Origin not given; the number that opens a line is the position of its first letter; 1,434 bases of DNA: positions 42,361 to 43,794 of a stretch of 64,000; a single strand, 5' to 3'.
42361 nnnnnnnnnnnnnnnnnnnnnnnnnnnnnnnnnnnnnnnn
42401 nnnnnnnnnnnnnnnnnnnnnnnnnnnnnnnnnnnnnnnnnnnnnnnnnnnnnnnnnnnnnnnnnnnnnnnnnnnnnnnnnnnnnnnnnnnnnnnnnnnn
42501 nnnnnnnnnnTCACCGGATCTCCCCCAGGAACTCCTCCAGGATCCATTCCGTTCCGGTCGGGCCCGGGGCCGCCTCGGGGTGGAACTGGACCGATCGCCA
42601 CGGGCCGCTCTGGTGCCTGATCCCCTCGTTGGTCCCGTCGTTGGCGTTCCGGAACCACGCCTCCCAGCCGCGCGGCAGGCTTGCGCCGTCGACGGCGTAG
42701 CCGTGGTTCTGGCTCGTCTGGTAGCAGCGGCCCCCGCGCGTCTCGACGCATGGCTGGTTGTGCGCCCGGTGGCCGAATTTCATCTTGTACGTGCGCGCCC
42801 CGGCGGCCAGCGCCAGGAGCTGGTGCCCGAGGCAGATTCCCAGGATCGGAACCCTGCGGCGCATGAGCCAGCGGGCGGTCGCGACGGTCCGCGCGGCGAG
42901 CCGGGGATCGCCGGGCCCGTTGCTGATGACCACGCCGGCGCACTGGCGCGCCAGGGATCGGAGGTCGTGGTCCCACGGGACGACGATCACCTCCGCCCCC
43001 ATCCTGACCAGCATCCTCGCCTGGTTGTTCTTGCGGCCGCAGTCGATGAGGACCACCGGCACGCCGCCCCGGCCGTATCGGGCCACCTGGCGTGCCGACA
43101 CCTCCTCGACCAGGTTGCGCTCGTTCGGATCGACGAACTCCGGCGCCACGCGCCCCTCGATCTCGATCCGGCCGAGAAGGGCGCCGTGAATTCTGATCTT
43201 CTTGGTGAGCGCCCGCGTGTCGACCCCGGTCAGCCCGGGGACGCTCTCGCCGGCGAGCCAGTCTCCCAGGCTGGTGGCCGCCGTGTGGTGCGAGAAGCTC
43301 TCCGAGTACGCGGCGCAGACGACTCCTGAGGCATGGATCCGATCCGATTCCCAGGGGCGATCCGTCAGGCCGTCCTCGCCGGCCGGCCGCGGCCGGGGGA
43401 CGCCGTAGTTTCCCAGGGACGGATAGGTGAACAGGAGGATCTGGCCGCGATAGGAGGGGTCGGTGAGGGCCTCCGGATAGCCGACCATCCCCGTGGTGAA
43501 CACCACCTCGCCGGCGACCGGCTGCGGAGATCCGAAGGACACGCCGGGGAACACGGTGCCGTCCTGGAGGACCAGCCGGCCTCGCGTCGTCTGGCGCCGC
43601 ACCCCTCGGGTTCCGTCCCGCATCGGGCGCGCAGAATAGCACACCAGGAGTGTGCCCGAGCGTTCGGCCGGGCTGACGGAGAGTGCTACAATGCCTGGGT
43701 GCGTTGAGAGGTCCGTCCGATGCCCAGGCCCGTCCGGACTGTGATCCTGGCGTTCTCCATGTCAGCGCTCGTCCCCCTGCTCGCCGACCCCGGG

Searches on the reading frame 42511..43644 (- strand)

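Call 8: search_protein_families(library=pfam, proteins=[window:42511-43644:-], max_evalue=0.01)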
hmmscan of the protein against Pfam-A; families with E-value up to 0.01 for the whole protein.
window:42511-43644:- (377 aa): 3 families
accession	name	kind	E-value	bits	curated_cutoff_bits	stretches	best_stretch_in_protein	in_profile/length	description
PF00117.34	GATase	-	1.8e-51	174.9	22.8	1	198-372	1-187/190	Glutamine amidotransferase class-I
PF00988.28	CPSase_sm_chain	-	8.9e-46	155.2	27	1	24-160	1-126/126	Carbamoyl-phosphate synthase small chain, CPSase domain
PF07722.19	Peptidase_C26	-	6.3e-08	33.1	20.5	1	251-357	92-219/219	Peptidase C26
